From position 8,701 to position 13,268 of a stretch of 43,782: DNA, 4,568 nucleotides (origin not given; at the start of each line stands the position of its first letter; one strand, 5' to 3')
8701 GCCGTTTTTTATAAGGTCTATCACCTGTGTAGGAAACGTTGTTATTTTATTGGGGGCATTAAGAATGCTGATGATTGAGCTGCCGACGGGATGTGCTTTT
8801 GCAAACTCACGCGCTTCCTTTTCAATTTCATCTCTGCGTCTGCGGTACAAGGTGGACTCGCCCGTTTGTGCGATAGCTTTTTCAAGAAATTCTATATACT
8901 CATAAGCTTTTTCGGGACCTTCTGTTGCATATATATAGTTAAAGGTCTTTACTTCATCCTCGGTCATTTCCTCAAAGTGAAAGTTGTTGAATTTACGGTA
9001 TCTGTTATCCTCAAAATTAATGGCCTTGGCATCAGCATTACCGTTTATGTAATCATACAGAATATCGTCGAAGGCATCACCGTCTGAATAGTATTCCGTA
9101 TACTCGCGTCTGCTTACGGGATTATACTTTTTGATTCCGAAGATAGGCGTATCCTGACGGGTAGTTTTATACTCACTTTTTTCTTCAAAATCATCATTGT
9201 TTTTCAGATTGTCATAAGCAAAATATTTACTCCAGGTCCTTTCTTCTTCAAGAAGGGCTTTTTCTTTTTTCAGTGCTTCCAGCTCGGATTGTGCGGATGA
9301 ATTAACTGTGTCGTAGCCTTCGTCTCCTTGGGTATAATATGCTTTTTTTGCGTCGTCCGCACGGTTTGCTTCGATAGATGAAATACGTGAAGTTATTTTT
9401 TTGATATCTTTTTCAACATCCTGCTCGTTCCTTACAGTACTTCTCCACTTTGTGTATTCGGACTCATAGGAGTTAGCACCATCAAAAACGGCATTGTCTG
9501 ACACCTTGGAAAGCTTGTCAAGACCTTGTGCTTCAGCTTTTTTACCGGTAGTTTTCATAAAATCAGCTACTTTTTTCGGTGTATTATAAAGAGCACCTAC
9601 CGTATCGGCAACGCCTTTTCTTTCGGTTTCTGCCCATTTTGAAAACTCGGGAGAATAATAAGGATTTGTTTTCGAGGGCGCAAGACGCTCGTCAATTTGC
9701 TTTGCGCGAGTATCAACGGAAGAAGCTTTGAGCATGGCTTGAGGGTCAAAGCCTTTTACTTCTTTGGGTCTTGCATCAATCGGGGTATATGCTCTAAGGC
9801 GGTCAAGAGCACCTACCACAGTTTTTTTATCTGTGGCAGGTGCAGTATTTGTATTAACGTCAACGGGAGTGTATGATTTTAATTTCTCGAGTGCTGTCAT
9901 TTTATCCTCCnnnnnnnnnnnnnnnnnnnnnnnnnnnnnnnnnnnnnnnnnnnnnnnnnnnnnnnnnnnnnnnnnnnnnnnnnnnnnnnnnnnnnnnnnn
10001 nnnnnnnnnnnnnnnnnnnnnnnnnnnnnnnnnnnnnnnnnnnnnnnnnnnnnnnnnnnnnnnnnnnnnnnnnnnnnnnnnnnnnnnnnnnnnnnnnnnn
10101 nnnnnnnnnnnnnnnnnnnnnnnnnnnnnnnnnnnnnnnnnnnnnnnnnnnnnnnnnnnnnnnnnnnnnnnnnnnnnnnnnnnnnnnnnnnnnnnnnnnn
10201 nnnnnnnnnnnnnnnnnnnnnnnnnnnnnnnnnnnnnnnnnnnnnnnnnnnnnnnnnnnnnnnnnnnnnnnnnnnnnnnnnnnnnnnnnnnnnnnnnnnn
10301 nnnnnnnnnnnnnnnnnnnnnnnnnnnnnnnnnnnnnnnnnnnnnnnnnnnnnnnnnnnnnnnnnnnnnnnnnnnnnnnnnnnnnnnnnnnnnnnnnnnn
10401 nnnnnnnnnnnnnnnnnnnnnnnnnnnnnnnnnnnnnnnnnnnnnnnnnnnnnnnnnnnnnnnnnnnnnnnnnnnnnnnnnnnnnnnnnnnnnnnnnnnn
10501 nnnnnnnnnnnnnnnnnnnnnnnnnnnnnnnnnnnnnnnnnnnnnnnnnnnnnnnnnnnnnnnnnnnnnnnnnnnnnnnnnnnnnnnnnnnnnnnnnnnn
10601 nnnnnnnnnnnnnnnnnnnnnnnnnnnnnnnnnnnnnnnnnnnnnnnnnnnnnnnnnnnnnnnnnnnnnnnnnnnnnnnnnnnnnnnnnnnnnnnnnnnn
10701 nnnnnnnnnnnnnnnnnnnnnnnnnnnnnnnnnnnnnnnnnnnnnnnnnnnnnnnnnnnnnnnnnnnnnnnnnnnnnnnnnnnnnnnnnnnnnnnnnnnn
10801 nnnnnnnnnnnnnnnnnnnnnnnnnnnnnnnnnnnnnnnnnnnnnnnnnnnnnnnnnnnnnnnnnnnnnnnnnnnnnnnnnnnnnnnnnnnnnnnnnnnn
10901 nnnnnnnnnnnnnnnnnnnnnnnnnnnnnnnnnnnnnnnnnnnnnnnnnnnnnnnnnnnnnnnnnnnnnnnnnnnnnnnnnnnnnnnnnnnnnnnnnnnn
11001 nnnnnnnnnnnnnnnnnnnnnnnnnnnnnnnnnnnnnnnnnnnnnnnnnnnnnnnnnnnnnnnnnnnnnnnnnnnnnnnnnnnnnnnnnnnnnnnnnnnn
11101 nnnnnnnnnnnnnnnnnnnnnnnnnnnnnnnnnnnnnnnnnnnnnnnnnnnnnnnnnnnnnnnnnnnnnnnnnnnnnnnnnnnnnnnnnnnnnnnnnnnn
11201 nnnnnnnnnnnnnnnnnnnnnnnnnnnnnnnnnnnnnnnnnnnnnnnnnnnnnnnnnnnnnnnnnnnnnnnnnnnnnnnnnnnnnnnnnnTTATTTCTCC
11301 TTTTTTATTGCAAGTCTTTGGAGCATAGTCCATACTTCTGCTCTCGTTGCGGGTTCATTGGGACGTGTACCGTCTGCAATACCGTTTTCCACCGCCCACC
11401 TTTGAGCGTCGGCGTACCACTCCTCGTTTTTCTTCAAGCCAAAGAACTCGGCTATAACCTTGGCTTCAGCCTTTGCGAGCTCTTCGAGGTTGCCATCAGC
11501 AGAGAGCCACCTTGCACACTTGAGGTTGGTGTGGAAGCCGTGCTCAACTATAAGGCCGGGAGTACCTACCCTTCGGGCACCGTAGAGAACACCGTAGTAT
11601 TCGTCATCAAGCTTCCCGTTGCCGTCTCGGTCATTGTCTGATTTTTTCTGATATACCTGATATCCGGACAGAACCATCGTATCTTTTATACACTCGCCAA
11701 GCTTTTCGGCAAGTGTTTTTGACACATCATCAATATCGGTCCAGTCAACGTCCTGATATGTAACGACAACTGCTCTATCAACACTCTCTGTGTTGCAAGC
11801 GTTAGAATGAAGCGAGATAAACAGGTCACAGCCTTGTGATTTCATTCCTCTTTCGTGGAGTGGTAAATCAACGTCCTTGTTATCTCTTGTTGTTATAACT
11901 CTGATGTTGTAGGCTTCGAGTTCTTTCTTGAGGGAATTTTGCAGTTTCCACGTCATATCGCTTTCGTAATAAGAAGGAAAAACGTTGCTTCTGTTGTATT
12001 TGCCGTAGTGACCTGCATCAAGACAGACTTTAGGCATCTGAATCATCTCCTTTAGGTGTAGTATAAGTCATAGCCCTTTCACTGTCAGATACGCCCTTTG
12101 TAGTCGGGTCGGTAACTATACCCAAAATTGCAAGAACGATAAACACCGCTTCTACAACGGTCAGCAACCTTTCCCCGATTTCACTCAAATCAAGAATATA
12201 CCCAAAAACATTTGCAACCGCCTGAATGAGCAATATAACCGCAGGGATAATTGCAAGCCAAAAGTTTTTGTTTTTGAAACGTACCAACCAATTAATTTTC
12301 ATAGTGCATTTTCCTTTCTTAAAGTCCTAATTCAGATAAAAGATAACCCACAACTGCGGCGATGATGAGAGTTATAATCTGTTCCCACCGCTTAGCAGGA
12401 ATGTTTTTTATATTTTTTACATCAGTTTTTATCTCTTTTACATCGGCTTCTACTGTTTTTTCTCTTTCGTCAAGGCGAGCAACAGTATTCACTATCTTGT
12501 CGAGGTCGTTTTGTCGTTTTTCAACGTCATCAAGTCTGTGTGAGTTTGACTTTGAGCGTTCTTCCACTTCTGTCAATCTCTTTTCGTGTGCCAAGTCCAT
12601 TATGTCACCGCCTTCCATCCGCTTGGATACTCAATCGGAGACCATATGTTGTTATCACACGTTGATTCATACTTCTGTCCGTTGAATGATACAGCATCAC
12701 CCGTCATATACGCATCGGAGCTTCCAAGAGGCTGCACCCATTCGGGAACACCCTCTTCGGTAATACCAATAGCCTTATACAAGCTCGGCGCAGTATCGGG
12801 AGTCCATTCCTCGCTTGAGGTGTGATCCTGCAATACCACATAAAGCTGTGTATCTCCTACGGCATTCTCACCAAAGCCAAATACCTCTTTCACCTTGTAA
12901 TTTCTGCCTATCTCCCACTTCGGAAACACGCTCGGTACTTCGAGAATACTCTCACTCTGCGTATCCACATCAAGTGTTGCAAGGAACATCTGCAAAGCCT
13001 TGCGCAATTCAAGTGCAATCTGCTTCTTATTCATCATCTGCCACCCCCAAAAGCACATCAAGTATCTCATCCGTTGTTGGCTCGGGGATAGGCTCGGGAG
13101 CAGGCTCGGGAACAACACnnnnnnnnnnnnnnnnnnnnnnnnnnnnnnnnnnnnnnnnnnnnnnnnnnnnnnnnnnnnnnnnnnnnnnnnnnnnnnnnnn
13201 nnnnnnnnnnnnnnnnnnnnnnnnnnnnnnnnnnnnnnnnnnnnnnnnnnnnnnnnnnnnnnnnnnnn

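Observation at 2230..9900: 2556-aa multi-domain 'polyvalent' protein at the end of the late operon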

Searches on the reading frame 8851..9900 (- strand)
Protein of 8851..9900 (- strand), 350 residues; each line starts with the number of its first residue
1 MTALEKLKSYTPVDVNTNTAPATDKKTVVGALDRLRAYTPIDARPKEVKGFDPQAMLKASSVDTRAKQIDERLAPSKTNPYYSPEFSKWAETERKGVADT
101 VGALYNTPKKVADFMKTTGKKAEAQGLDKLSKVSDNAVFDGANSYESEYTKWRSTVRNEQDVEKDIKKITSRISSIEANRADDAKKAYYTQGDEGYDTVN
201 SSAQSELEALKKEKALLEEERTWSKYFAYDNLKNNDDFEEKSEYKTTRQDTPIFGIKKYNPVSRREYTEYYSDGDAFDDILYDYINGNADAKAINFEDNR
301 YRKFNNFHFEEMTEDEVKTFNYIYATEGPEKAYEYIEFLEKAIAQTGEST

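Call 9: search_protein_families(library=pfam, proteins=[window:8851-9900:-], max_evalue=5)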
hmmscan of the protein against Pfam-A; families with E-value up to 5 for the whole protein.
window:8851-9900:- (350 aa): 1 family
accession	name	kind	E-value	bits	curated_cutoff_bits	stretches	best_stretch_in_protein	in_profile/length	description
PF00669.25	Flagellin_N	-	0.0061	17.1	26.6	1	134-213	39-118/139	Bacterial flagellin N-terminal helical region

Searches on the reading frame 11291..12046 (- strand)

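Call 7: search_protein_families(library=phrogs, proteins=[window:11291-12046:-], max_evalue=0.001)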
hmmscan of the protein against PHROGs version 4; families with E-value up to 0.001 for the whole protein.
window:11291-12046:- (251 aa): 3 families
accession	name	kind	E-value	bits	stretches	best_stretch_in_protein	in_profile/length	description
phrog_435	-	lysis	3.1e-25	90.2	1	2-209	110-292/556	endolysin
phrog_2742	-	lysis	5.2e-12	46.8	1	4-208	1-187/318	endolysin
phrog_18208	-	unknown function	3.5e-07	31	1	204-248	118-162/165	-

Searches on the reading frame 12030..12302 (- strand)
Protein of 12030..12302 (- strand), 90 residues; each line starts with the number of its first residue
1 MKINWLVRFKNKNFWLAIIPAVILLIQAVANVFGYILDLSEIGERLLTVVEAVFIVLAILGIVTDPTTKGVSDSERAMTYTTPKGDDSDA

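Call 7: search_protein_families(library=phrogs, proteins=[window:12030-12302:-], max_evalue=0.001)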
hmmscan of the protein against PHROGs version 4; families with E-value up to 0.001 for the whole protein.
window:12030-12302:- (90 aa): 4 families
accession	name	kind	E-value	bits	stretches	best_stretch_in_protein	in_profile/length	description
phrog_297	-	lysis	8.1e-30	105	1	1-88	7-92/176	holin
phrog_10091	-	lysis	1e-28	101.2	1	1-81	1-81/143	holin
phrog_962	-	lysis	2.9e-25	90.1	1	1-86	2-85/152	holin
phrog_13404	-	lysis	0.00059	21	1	17-73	20-74/121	holin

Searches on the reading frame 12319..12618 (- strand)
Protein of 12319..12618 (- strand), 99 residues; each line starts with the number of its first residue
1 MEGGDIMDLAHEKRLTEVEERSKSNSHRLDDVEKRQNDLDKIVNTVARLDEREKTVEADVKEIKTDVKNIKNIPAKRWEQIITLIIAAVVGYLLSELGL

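Call 7: search_protein_families(library=phrogs, proteins=[window:12319-12618:-], max_evalue=0.001)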
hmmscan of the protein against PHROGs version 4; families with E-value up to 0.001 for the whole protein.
window:12319-12618:- (99 aa): 5 families
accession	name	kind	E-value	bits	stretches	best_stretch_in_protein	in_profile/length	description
phrog_937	-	other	1.8e-11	45.4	1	10-98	8-111/115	hemolysin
phrog_1193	-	other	1.2e-07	32.6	1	32-95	8-68/76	hemolysin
phrog_276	-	unknown function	0.00042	21.3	1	10-90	9-90/99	-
phrog_12015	-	unknown function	0.00057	20.5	0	13-46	119-152/165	-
phrog_689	-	lysis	0.00085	20.5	0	27-94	16-82/91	holin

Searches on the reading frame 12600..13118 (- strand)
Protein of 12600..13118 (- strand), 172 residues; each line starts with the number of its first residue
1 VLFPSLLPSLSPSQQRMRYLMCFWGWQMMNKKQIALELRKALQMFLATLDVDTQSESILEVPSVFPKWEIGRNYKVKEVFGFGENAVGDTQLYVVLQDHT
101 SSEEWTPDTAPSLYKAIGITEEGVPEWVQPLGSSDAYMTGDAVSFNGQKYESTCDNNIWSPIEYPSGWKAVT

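Call 7: search_protein_families(library=phrogs, proteins=[window:12600-13118:-], max_evalue=0.001)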
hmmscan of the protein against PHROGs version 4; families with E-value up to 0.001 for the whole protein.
window:12600-13118:- (172 aa): 3 families
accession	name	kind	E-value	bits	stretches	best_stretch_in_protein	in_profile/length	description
phrog_18593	-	unknown function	3.9e-13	50.9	1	120-171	138-188/188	-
phrog_30034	-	unknown function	3.9e-12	47.5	1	53-163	137-252/263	-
phrog_27545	-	unknown function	9.1e-12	46.4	1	31-150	2-115/146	-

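Call 45: search_protein_families(library=pfam, proteins=[window:12600-13118:-], max_evalue=0.01)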
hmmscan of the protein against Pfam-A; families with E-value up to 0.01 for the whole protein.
window:12600-13118:- (172 aa): 1 family
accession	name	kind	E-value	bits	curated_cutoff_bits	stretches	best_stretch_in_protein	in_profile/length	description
PF02839.19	CBM_5_12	-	1.8e-10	41.1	26.2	2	134-169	5-44/44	Carbohydrate-binding module family 5/12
